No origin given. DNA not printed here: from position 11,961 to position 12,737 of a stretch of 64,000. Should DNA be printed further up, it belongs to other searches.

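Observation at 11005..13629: Tat-exported 15-cysteine protein beside a SPASM-only radical-SAM remnant, bracketed by secreted repeat proteins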

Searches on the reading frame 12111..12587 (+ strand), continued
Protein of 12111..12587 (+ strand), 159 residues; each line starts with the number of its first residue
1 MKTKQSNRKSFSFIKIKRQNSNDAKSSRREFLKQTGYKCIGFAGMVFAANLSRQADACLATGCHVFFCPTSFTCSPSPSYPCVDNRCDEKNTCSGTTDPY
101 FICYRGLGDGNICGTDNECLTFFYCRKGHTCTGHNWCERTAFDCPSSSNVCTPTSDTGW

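Call 28: search_protein_families(library=ncbifam, proteins=[L007:6673-7995:+, L007:8001-9227:+, L007:5602-6630:+, L007:9790-10779:+, L012:4841-5998:+, L011:6407-7525:+, L012:7227-7763:+, L010:3875-5311:+], max_evalue=0.1)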
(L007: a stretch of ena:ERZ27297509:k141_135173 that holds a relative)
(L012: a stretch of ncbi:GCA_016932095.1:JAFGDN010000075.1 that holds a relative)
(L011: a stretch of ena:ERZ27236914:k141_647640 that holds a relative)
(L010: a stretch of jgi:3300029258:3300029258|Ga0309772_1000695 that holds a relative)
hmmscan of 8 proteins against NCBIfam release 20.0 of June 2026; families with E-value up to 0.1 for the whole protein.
L007:6673-7995:+ (441 aa): 0 families

L007:8001-9227:+ (409 aa): 74 families (the best 25 are shown)
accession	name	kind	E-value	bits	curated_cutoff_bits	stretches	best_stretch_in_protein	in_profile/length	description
NF047865.1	rSAM_PapB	equivalog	2.3e-69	234.1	340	1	37-362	3-324/330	PapB family radical SAM/SPASM ranthipeptide maturase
TIGR03906.1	quino_hemo_SAM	equivalog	2.6e-54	184.6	453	1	15-404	71-464/467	quinohemoprotein amine dehydrogenase maturation protein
TIGR04064.1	rSAM_nif11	equivalog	5.6e-54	183.6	518.7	1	29-400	70-446/459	nif11-like peptide radical SAM maturase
TIGR03974.1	rSAM_six_Cys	equivalog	5.3e-39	134.3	425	1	35-368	95-430/451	thioether cross-link-forming SCIFF peptide maturase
TIGR04068.1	rSAM_ocin_clost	equivalog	3.9e-36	124.9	500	1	36-361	83-427/462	Cys-rich peptide radical SAM maturase CcpM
NF040492.1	not_ScfB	exception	4.9e-34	118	855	1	36-368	94-429/450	ScfB-related radical SAM/SPASM orphan maturase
TIGR04115.1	rSAM_Cxxx_rpt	equivalog_domain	2.3e-33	116.1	350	1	39-361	4-332/359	radical SAM peptide maturase, CXXX-repeat target family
TIGR03942.1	sulfatase_rSAM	equivalog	8.4e-26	90.9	349.45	1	44-390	8-360/363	anaerobic sulfatase maturase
NF041298.1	rSAM_mat_DynA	equivalog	1e-23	83.9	450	1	44-381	8-347/356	dynobactin maturation radical SAM/SPASM protein DynA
TIGR04084.1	rSAM_AF0577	subfamily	1.9e-20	73.1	225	1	44-359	4-290/347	TIGR04084 family radical SAM/SPASM domain-containing protein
TIGR04280.1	geopep_mat_rSAM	hypoth_equivalog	2.2e-20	73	400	1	43-181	90-231/428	geopeptide radical SAM maturase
TIGR04261.1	rSAM_GlyRichRpt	subfamily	3.4e-19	69.1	310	1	44-273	4-240/363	cyclophane-forming radical SAM/SPASM peptide maturase GrrM/OscB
TIGR03978.1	rSAM_paired_1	equivalog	6.5e-19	68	370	1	43-216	89-265/466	His-Xaa-Ser system radical SAM maturase HxsB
NF041707.1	rSAM_YhhB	equivalog_domain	1.3e-18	67.1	445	1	41-379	6-357/369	cyclophane-forming radical SAM/SPASM peptide maturase YhhB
NF041718.1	rSAM_phane_AMC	equivalog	1.7e-17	63.5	425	1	41-255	10-217/362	cyclophane-forming radical SAM peptide maturase AmcB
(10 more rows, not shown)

L007:5602-6630:+ (343 aa): 9 families
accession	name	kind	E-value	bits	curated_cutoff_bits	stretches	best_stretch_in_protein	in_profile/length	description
TIGR02795.1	tol_pal_ybgF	equivalog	4.9e-19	69.1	90.1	3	221-332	13-116/119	tol-pal system protein YbgF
TIGR03302.1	OM_YfiO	subfamily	1.1e-15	57.7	81.4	2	220-340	43-163/239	outer membrane protein assembly factor BamD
NF047507.1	TPR_BatC_Lepto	exception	0.00034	20.1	175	1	225-283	73-132/214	TPR repeat-containing protein BatC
NF052415.1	T3SS_chap_SctY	equivalog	0.0012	19.3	70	0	225-270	55-100/106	type III secretion apparatus assembly chaperone SctY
NF008068.0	PRK10803.1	equivalog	0.0012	18.8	383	0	17-81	157-221/263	cell division protein CpoB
NF002725.1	PRK02603.1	equivalog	0.0024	17.9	143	1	171-244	81-154/173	photosystem I assembly protein Ycf3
NF040959.1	MamA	equivalog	0.012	15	200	1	224-290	85-148/204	magnetosome protein MamA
NF053852.1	vesicle_Bd0635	exception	0.021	14.4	250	0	309-339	192-222/223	CpoB-like predatory vesicle lipoprotein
NF041155.2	encap_f1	equivalog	0.087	12.2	100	0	280-321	161-203/261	family 1 encapsulin nanocompartment shell protein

L007:9790-10779:+ (330 aa): 1 family
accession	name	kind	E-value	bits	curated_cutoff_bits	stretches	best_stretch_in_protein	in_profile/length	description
TIGR03302.1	OM_YfiO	subfamily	0.0024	17.4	81.4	0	29-83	32-84/239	outer membrane protein assembly factor BamD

L012:4841-5998:+ (386 aa): 0 families

L011:6407-7525:+ (373 aa): 3 families
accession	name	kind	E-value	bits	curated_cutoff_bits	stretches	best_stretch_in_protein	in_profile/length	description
NF009109.0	PRK12457.1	equivalog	9.7e-05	21.8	457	1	33-76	203-246/281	3-deoxy-8-phosphooctulonate synthase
TIGR01362.1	KDO8P_synth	equivalog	0.005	16.1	314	1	33-76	187-230/258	3-deoxy-8-phosphooctulonate synthase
NF003543.0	PRK05198.1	equivalog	0.028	13.5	242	1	33-76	202-245/273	3-deoxy-8-phosphooctulonate synthase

L012:7227-7763:+ (179 aa): 2 families
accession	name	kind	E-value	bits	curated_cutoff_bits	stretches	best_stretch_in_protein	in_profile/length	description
TIGR01409.1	TAT_signal_seq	domain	0.059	13.8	16.7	0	21-48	1-27/29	twin-arginine translocation signal domain-containing protein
TIGR02811.1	formate_TAT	hypoth_equivalog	0.08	13.3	48.45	0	17-46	5-33/66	formate dehydrogenase region TAT target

L010:3875-5311:+ (479 aa): 2 families
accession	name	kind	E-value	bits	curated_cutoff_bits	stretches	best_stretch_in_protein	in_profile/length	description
TIGR04085.1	rSAM_more_4Fe4S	domain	3e-06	27.6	27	1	344-420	1-81/93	SPASM domain-containing protein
TIGR04083.1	rSAM_pep_methan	hypoth_equivalog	0.025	13.5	300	1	394-436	291-331/376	TIGR04083 family peptide-modifying radical SAM enzyme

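Call 29: search_protein_families(library=pfam, proteins=[L007:6673-7995:+, L007:8001-9227:+, L007:9251-9748:+, L007:9790-10779:+, L012:4841-5998:+, L011:6407-7525:+, L012:7227-7763:+, L010:3875-5311:+], max_evalue=0.1)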
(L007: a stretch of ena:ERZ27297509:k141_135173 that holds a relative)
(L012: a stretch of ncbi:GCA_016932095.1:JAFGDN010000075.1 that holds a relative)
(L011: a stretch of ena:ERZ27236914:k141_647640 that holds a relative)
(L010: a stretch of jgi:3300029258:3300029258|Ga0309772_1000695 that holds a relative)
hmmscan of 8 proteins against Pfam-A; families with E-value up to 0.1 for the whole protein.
L007:6673-7995:+ (441 aa): 0 families

L007:8001-9227:+ (409 aa): 2 families
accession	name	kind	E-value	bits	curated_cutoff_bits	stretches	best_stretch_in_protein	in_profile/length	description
PF04055.27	Radical_SAM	-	1e-11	45.7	29.5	1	43-200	3-158/166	Radical SAM superfamily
PF13353.11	Fer4_12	-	3.1e-05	24.7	22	1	46-116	14-83/137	4Fe-4S single cluster domain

L007:9251-9748:+ (166 aa): 0 families

L007:9790-10779:+ (330 aa): 5 families
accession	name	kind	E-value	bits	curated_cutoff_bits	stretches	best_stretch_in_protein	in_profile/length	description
PF13428.12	TPR_14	-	0.00012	22.8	23.5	0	295-324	6-34/44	Tetratricopeptide repeat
PF13174.12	TPR_6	-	0.00059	20.8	26.3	1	293-323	3-32/33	Tetratricopeptide repeat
PF13432.12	TPR_16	-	0.0025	18.7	32.7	0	35-84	2-46/65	Tetratricopeptide repeat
PF07719.23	TPR_2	-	0.062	13.9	27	0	304-323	14-33/34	Tetratricopeptide repeat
PF20347.3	DUF6642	-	0.087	12.9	27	0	128-179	63-112/182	Family of unknown function (DUF6642)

L012:4841-5998:+ (386 aa): 0 families

L011:6407-7525:+ (373 aa): 0 families

L012:7227-7763:+ (179 aa): 0 families

L010:3875-5311:+ (479 aa): 0 families

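Call 33: find_homologous_proteins(query=A3, max_evalue=0.001)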
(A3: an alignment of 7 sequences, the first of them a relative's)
Query A3 (7 sequences) (159 aa, profile of the alignment): 6 proteins with E <= 0.001 among 725 candidates.
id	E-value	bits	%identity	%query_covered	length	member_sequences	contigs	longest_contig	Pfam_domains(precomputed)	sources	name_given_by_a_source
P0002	1.2e-60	222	68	99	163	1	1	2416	-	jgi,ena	-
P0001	1.3e-58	216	100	100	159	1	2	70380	-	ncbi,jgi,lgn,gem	-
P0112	1.1e-37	147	27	67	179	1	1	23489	-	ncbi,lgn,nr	ncbi:MAG: hypothetical protein JW749_10685 [Sedimentisphaerales bacterium]|nr:hypothetical protein [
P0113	3.0e-33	133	23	74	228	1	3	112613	-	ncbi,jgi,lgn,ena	-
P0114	1.4e-24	105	32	70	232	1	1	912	-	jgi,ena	-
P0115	6.7e-9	54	41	21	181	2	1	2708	-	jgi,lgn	jgi:hypothetical protein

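Call 38: find_related_loci(query=A5, collection=genome_contigs, flank=8000)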
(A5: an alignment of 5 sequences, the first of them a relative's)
Query A5 (159 aa) in genome_contigs; peptide patterns used: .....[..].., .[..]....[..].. (x = any residue, [..] = any of these).
145 stretches matched a pattern, but none encodes a relative of the query by tblastn (E <= 1e-3).

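Call 42: find_related_loci(query=A6, collection=genome_contigs, flank=6000)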
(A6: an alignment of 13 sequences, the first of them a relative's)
Query A6 (410 aa) in genome_contigs; peptide patterns used: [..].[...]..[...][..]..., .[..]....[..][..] (x = any residue, [..] = any of these).
87 stretches matched a pattern; 19 encode a relative of the query (tblastn E <= 1e-3); 19 distinct loci.
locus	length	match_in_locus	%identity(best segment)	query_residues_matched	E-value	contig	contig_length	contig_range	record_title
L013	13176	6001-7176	53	12-404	1e-140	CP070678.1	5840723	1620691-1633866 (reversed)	MAG: Phycisphaerales bacterium isolate bin7 chromosome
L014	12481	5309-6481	50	12-404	3e-137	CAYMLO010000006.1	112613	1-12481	MAG TPA_asm: uncultured Planctomycetales bacterium isolate binchicken_co334_152 genome assembly, contig: NODE_201_length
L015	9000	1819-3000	43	14-404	1e-113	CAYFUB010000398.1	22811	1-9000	MAG TPA_asm: uncultured Pirellulales bacterium isolate ERP108616_co1_197 genome assembly, contig: k119_1396205, whole ge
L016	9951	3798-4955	43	17-404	4e-111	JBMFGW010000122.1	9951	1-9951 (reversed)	MAG: Phycisphaerae bacterium isolate KM4311-08 NODE_122_length_9951_cov_10.209034, whole genome shotgun sequence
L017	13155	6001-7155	43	17-404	8e-111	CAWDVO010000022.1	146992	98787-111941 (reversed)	MAG: Candidatus Brocadiaceae bacterium isolate MFD05684.bin.2.199 genome assembly, contig: contig_75196, whole genome sh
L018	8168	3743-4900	42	17-404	3e-108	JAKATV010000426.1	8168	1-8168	MAG: Planctomycetota bacterium isolate YP3.bin105 NODE_11290_length_8168_cov_1.24126, whole genome shotgun sequence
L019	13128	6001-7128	38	25-403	3e-73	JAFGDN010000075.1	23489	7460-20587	MAG: Sedimentisphaerales bacterium isolate Zod_Metabat.1177 k87_12246910, whole genome shotgun sequence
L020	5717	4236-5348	35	31-403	7e-68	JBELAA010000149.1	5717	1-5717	MAG: Sedimentisphaerales bacterium isolate SPRUCE 82 SPRUCE_82_149, whole genome shotgun sequence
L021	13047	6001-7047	32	29-382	2e-64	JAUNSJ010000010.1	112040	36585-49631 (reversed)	MAG: Planctomycetia bacterium isolate S4R_St_16 NODE_54_length_112040_cov_17.972568, whole genome shotgun sequence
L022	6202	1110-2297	33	1-401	2e-64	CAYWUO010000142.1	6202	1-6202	MAG TPA_asm: uncultured Pirellulales bacterium isolate binchicken_co116_404 genome assembly, contig: NODE_15471_length_6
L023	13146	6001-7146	32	32-406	6e-63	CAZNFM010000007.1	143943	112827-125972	MAG TPA_asm: uncultured Planctomycetaceae bacterium isolate SRP278314_co1_347 genome assembly, contig: NODE_102_length_1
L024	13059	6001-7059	32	31-373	7e-61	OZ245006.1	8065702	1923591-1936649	MAG: Planctomycetota bacterium isolate 38a7a2fe-8a90-4c6b-bc07-7099b689307d genome assembly, chromosome: 1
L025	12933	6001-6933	35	36-353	2e-54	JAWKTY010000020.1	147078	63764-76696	MAG: Planctomycetaceae bacterium isolate ABC1.170 ABC1.170.fa-20, whole genome shotgun sequence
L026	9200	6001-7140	33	22-402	2e-67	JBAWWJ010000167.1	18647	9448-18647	MAG: Planctomycetota bacterium isolate ELA034 MAG034_167, whole genome shotgun sequence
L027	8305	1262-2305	23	29-375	2e-17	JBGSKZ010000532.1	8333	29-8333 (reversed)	MAG: Treponematales bacterium isolate JTS-AC194 k141_2222107, whole genome shotgun sequence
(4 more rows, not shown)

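Call 44: search_protein_representatives(alignment_id=A4)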
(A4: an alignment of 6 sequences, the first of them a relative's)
Query: 6 sequences, 187 profile positions. Proteins with E-value up to 0.001 (for the whole library): 86; up to 1e-10: 24; up to 1e-30: 2. The best 86 are listed.
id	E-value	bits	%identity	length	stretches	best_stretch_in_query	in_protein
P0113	9.4e-56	204.8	-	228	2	2-165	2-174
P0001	4.1e-48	179.9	-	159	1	1-183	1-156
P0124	8.4e-24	100.6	-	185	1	5-183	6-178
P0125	5.9e-21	91.3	-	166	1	3-160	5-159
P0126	9.0e-17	77.7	-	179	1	3-147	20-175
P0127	3.2e-16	75.9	-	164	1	18-180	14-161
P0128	5.7e-15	71.8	-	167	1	7-147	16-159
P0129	1.4e-14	70.6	-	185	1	11-180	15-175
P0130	1.8e-14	70.2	-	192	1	9-181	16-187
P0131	3.3e-13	66.0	-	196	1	28-186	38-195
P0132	6.9e-13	65.0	-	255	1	12-182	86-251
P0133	1.2e-12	64.3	-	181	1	9-172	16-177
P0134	1.3e-12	64.1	-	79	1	1-81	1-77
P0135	3.3e-12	62.8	-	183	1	17-172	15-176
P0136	3.4e-12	62.8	-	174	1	6-173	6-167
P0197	1.5e-04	37.9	-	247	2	14-144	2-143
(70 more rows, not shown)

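Call 54: predict_structure(alignment_id=A7)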
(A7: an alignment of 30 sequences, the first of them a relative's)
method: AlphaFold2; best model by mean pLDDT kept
length: 159 residues; sequences in the alignment: 30
mean_pLDDT: 50.6   pTM: 0.23
mean pLDDT of the five models: 50.6, 47.6, 47.1, 46.8, 46.5
residues with pLDDT >= 90: 0; 70-90: 8; 50-70: 80; < 50: 71
segments of 3 or more residues with pLDDT < 50: 52-80, 103-132, 134-136, 157-159
pLDDT, mean of each block of 10 residues (from residue 1): 54 56 67 67 55 45 39 38 53 53 42 35 42 50 59 54
secondary structure, 60 per line:
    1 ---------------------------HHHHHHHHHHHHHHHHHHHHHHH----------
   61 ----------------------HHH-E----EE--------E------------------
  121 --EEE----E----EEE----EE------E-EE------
elements in order: H28-50 E123-125 E135-137

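Call 57: search_solved_structures(query=A7, max_evalue=1)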
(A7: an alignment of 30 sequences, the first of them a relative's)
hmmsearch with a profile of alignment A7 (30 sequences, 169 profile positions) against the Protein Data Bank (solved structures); distinct sequences matched with E-value up to 1: 3.
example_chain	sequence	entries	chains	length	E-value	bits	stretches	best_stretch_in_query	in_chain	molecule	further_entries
2jmv_A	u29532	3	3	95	0.13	14.9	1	71-122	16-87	Scytovirin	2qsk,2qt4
1ezg_A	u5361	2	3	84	0.3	13.7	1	57-130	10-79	THERMAL HYSTERESIS PROTEIN ISOFORM YL-1 | Thermal hysteresis protein isoform YL-1 (2-14)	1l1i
7a0e_III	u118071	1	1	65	0.4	13.4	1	80-107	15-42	Hirudin variant-1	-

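Call 68: predict_structure(alignment_id=A8)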
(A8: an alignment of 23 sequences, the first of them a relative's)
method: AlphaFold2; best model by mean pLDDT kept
length: 185 residues; sequences in the alignment: 23
mean_pLDDT: 45.0   pTM: 0.21
mean pLDDT of the five models: 45.0, 44.6, 43.0, 42.3, 41.5
residues with pLDDT >= 90: 0; 70-90: 0; 50-70: 47; < 50: 138
segments of 3 or more residues with pLDDT < 50: 49-148, 150-185
pLDDT, mean of each block of 10 residues (from residue 1): 58 67 58 56 49 40 41 43 39 41 35 40 40 42 46 42 40 38 34
secondary structure, 60 per line:
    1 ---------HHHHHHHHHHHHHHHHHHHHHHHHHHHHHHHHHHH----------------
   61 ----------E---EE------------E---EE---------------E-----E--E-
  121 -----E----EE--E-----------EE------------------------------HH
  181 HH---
elements in order: H10-44 H179-182

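Call 69: find_encoding_contigs(protein=P0129, flank=6000, max_places=2)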
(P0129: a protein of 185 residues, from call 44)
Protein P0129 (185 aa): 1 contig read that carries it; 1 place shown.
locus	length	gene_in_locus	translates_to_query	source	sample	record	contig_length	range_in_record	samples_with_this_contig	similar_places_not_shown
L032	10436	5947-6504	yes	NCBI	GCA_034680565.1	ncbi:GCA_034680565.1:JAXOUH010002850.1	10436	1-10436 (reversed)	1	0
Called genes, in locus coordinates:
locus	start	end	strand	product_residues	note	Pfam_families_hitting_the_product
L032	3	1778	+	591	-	?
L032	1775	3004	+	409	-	PF01098:FTSW_RODA_SPOVE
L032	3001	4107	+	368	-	PF02515:CoA_transf_3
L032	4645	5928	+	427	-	PF04055:Radical_SAM, PF13353:Fer4_12 (weak)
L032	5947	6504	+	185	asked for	-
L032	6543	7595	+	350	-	-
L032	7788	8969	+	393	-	-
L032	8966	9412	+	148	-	-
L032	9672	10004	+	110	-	PF00936:BMC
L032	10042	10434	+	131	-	?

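Call 70: find_encoding_contigs(protein=P0133, flank=6000, max_places=2)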
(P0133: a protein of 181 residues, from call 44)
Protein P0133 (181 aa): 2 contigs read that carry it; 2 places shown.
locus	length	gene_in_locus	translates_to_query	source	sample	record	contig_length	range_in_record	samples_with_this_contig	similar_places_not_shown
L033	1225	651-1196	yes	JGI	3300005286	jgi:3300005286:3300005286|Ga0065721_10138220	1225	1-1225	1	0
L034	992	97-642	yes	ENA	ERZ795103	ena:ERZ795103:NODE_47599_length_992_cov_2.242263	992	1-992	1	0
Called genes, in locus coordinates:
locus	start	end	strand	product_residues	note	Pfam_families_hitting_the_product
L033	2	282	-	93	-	?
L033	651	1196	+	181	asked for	-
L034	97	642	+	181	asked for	-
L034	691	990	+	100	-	?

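Call 71: find_encoding_contigs(protein=P0197, flank=6000, max_places=2)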
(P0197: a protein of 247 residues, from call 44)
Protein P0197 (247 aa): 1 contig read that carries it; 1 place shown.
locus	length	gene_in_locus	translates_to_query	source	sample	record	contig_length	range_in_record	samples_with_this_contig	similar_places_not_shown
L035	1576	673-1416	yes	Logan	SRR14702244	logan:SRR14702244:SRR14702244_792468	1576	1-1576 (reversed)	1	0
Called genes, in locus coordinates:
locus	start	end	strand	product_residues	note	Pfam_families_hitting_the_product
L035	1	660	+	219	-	?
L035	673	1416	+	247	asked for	-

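Call 72: find_encoding_contigs(protein=P0135, flank=6000, max_places=2)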
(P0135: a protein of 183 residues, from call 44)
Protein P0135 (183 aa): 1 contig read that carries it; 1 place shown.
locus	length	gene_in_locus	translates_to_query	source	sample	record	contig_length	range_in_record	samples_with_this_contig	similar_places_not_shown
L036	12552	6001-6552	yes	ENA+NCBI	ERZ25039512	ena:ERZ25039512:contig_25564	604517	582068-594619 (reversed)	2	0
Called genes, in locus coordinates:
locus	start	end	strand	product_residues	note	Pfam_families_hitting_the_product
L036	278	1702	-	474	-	PF04542:Sigma70_r2 (weak), PF04545:Sigma70_r4, PF08281:Sigma70_r4_2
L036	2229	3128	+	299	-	PF00072:Response_reg, PF00196:GerE (weak)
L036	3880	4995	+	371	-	-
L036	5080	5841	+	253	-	-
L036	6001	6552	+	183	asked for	-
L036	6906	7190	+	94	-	PF07596:SBP_bac_10 (weak)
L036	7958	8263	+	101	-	-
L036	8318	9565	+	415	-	-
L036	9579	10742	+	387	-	PF04055:Radical_SAM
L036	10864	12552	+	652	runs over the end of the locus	PF20706:GT4-conflict (weak), PF13692:Glyco_trans_1_4, PF00534:Glycos_transf_1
